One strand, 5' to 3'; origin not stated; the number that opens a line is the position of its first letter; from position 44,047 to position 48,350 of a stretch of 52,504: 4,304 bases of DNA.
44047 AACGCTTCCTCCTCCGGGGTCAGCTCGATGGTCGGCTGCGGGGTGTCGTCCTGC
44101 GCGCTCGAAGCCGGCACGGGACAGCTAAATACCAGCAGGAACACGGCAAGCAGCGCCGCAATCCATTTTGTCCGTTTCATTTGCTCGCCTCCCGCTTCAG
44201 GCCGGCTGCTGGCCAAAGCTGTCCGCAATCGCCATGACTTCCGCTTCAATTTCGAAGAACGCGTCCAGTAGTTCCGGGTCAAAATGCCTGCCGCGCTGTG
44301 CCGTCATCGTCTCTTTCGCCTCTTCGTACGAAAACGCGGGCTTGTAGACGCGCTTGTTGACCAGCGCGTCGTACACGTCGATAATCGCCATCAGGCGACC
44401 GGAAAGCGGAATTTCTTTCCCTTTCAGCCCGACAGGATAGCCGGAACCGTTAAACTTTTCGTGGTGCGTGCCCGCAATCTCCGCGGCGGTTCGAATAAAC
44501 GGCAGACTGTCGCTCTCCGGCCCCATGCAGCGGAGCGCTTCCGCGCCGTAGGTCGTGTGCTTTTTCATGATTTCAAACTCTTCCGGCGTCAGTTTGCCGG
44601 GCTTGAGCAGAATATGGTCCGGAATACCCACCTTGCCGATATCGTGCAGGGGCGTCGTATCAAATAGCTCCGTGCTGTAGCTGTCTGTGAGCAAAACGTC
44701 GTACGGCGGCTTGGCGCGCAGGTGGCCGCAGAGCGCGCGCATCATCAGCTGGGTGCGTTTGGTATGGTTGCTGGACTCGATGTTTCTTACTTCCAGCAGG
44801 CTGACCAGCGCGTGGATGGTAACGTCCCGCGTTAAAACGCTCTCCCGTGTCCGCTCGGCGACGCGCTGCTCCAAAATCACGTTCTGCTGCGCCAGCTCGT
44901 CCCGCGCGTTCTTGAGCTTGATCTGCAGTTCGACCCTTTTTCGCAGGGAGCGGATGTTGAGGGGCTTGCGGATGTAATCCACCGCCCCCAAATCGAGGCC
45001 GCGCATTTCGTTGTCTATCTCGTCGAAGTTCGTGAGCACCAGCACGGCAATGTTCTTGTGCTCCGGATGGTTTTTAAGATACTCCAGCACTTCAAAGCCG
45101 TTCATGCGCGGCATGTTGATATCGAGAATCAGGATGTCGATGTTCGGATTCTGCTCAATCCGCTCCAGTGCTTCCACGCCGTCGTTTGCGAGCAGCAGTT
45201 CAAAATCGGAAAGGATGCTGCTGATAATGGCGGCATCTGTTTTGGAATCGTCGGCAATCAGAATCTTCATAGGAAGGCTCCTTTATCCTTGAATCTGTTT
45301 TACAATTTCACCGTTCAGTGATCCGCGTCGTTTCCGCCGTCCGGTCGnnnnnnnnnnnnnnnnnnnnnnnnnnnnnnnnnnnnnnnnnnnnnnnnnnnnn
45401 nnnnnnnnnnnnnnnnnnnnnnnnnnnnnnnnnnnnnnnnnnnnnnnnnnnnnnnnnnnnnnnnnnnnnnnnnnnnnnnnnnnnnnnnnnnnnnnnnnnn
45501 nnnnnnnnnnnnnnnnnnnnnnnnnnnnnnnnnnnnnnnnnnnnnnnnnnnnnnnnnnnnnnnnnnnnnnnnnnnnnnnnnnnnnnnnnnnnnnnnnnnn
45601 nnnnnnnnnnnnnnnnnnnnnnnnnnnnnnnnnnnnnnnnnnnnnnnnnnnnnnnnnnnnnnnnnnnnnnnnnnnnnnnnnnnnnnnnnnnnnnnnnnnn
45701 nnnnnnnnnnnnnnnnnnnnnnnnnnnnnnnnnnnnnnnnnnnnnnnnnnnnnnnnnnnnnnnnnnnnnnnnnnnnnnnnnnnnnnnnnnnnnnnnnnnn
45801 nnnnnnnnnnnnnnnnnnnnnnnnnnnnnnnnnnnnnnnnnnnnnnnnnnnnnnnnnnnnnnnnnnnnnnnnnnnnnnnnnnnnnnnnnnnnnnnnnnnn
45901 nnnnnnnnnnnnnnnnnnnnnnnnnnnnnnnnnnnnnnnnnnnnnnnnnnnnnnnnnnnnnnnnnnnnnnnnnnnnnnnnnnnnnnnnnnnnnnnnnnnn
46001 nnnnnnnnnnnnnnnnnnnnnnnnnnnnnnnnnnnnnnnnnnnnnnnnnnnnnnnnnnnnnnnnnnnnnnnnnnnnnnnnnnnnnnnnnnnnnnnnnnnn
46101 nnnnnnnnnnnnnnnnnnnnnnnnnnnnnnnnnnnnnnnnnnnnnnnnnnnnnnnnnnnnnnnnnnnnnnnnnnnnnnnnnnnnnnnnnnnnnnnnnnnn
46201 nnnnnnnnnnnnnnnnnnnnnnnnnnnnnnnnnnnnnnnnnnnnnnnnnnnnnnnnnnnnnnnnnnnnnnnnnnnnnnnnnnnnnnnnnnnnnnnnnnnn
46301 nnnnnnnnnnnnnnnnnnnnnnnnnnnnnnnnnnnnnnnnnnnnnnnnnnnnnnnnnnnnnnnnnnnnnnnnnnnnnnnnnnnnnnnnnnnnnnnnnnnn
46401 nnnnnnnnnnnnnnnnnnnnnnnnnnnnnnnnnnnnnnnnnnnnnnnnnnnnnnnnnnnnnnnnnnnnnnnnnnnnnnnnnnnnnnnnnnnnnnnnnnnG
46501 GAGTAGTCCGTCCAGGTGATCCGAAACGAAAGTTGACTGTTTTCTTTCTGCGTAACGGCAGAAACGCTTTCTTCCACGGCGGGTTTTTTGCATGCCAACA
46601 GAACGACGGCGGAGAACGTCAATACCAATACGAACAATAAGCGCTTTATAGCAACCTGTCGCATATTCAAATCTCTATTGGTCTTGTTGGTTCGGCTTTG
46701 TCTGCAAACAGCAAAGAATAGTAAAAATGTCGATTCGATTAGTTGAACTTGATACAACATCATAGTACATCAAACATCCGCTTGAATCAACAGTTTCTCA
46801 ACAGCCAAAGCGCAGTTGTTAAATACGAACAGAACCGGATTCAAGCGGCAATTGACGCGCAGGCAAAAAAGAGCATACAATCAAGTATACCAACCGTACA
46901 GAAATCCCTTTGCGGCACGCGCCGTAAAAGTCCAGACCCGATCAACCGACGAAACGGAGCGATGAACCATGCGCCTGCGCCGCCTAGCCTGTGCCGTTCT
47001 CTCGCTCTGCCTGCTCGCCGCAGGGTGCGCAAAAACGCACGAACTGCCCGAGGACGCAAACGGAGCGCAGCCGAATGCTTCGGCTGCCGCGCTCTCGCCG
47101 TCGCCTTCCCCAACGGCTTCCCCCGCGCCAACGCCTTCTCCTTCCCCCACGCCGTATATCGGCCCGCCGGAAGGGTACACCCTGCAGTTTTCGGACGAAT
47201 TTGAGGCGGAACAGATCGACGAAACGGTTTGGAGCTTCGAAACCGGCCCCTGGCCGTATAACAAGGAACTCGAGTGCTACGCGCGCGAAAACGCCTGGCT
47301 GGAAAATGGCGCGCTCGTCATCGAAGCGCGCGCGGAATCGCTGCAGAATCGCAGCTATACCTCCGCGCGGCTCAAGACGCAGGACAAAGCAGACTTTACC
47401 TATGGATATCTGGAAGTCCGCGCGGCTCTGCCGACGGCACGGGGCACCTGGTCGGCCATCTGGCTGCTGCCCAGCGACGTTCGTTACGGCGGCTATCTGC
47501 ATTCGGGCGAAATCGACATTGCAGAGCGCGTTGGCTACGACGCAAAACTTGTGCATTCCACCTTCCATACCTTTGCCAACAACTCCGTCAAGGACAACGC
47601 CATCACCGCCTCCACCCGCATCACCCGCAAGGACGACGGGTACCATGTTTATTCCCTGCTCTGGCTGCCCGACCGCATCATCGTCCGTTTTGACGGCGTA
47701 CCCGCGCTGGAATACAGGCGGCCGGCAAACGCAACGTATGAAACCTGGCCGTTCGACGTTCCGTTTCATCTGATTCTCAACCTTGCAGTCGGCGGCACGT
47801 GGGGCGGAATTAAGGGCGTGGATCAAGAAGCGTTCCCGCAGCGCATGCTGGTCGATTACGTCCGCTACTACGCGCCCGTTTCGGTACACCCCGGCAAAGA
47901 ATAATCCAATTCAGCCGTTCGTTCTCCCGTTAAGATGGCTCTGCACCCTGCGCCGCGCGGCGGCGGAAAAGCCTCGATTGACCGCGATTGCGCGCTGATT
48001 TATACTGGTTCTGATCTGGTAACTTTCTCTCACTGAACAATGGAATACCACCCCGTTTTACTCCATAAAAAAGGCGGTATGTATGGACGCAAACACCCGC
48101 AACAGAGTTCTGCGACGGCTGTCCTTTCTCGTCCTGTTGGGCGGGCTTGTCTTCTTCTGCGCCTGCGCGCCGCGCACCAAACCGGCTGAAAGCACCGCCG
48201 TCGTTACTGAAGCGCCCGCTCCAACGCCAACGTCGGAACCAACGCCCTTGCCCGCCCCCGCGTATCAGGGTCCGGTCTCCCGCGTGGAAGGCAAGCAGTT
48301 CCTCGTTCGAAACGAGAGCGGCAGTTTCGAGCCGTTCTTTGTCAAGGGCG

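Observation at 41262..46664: Three-component sensor: orphan sugar-binding lipoprotein + REC-HD-GYP + BvgS-like hybrid kinase, linking extracellular carbohydrate sensing to c-di-GMP degradation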

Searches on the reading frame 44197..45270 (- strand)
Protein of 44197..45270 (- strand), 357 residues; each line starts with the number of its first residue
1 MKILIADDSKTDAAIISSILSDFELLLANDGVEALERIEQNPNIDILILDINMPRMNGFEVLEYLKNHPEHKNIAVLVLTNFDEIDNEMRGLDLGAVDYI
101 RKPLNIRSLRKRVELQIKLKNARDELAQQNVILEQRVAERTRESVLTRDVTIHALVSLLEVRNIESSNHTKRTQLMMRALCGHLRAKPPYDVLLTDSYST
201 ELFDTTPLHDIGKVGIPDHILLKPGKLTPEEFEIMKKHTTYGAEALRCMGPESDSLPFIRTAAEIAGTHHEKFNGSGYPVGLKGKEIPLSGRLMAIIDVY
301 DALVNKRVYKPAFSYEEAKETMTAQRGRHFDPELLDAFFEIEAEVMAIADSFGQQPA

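Call 5: search_protein_families(library=pfam, proteins=[window:44197-45270:-], max_evalue=0.01)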
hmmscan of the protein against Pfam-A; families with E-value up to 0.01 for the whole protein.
window:44197-45270:- (357 aa): 3 families
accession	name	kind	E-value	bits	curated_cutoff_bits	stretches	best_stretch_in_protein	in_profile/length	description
PF13487.12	HD_5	-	4.1e-32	111.7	27.2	1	190-334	30-170/170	HD domain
PF00072.30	Response_reg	-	2.9e-23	82.6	30.2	1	3-114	1-111/111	Response regulator receiver domain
PF01966.28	HD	-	4.1e-14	53.3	22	1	169-302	4-115/116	HD domain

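Call 8: search_protein_families(library=ncbifam, proteins=[window:44197-45270:-], max_evalue=0.001)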
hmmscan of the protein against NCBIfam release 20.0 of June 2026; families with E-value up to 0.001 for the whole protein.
window:44197-45270:- (357 aa): 95 families (the best 25 are shown)
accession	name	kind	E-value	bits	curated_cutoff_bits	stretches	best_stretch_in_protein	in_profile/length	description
NF053512.1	nitric_RR_NosR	exception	1.3e-42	146.3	400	1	7-346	5-358/422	response regulator c-di-GMP phosphodiesterase, NosR family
NF007135.0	PRK09581.1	equivalog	1.1e-23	83.8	474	1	2-135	4-138/457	PleD family two-component system response regulator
NF045944.1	ResRegRpaBCyano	equivalog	8.7e-19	67.8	330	1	5-132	2-131/229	response regulator transcription factor RpaB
NF053854.1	RespRegPhoBBctds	equivalog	4.5e-18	65.4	270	1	3-135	1-137/225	two-component system response regulator PhoB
TIGR02875.1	spore_0_A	equivalog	6.8e-18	64.8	200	1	2-155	4-155/262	sporulation transcription factor Spo0A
TIGR01387.1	cztR_silR_copR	subfamily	2.2e-17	63.5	279.2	1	4-135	3-134/218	heavy metal response regulator transcription factor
NF008469.0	PRK11361.1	equivalog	2.6e-17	62.7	714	1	2-136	6-139/461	acetoacetate metabolism transcriptional regulator AtoC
NF040534.1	resp_reg_YycF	equivalog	1.2e-16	60.7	340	1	2-127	2-125/231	response regulator YycF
TIGR02154.1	PhoB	equivalog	1.3e-16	60.6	296.2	1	2-145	4-146/226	phosphate regulon transcriptional regulator PhoB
NF008199.0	PRK10955.1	equivalog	5.1e-16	59.3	341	1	2-121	3-119/232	envelope stress response regulator transcription factor CpxR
NF001965.0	PRK00742.1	subfamily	6.6e-16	58.5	293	1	1-138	4-142/357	chemotaxis-specific protein-glutamate methyltransferase CheB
NF012023.0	PRK15479.1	equivalog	6.9e-16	58.5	337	1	1-118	1-117/224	transcriptional regulator TctD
NF033120.0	vanR_FM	exception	2e-15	57.1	460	1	2-120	5-121/231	vancomycin resistance response regulator transcription factor, VanR-F/VanR-M family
NF033117.2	vanR_ACDEGLN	exception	2.5e-15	56.7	350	1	3-125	1-121/226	VanR-ABDEGLN family response regulator transcription factor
NF008296.0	PRK11083.1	equivalog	5.3e-15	55.5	273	1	2-122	5-123/228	two-component system response regulator CreB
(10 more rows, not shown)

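Call 16: search_solved_structures(query=window:44197-45270:-, max_evalue=0.00001, show_alignments=2)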
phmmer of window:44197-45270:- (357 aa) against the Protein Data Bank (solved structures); distinct sequences matched with E-value up to 0.00001: 208 (the best 60 are shown).
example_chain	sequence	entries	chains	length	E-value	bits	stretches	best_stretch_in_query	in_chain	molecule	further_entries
4mcw_A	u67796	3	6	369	2e-39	139.1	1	205-341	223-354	Metal dependent phosphohydrolase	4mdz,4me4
4r8z_A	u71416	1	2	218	5.2e-37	131.1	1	140-344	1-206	Cyclic di-GMP phosphodiesterase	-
5z7c_A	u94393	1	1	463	5.3e-28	101.5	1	204-337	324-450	3'3'-cGAMP-specific phosphodiesterase 3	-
9g85_A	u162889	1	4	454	9.1e-20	74.5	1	2-130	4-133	Response regulator PleD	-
9g86_A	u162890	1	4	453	9.1e-20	74.4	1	2-130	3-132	Response regulator PleD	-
2wb4_A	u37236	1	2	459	9.4e-20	74.4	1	2-130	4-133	DIGUANYLATE CYCLASE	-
1w25_A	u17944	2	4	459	9.6e-20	74.4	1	2-130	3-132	STALKED-CELL DIFFERENTIATION CONTROLLING PROTEIN | RESPONSE REGULATOR PLED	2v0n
4uhj_A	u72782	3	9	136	1.4e-14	57.4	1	2-118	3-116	TRANSCRIPTIONAL REGULATORY PROTEIN CPXR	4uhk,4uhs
1mvo_A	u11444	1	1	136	2.6e-14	56.5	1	2-121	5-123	PhoP response regulator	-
9rbz_A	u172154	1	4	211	9.8e-14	54.6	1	206-341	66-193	HD domain/sensory box protein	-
3gwg_A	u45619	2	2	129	1.3e-13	54.2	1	1-116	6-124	Chemotaxis protein cheY homolog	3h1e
8fk2_A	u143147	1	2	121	1.5e-13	54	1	2-118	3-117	Putative response regulator CovR VicR-like protein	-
1nxo_A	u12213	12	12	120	1.5e-13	54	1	2-117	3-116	DNA-binding response regulator | Response regulator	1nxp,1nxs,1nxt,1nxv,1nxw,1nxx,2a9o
6eb7_A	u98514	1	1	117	2e-13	53.6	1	2-115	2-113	DNA-binding response regulator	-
3h1g_A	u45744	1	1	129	2.5e-13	53.3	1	1-116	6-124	Chemotaxis protein cheY homolog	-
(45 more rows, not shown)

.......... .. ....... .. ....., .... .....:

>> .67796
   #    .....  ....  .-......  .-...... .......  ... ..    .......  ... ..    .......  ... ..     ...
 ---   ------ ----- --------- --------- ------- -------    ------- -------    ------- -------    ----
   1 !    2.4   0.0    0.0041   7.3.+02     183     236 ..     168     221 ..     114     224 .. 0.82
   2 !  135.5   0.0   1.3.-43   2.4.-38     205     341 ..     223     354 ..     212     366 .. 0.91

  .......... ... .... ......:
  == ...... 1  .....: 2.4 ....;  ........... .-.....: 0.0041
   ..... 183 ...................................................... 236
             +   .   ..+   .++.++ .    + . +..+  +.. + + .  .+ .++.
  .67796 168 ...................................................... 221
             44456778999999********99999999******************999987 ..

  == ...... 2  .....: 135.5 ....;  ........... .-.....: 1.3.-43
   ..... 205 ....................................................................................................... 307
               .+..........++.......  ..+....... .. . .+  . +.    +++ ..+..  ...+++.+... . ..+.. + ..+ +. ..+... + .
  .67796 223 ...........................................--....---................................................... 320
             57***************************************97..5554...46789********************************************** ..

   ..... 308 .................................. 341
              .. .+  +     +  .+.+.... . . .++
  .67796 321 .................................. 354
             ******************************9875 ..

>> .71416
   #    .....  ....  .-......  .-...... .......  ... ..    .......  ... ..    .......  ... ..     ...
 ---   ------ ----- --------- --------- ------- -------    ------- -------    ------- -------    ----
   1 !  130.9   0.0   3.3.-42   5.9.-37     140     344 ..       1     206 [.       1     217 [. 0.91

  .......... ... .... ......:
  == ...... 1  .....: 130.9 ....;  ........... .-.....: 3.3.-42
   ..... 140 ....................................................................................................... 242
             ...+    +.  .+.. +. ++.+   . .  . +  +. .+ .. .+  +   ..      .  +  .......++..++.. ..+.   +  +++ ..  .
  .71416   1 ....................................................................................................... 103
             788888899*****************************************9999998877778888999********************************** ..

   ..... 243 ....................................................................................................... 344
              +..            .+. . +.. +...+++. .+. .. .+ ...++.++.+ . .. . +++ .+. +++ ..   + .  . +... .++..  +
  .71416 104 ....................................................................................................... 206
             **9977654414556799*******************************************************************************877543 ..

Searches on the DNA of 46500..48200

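Call 49: search_rna_families(source=window, start=46500, end=48200, threshold=evalue, max_evalue=1)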
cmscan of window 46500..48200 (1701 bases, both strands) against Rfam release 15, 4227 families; matches with E-value up to 1: 0.
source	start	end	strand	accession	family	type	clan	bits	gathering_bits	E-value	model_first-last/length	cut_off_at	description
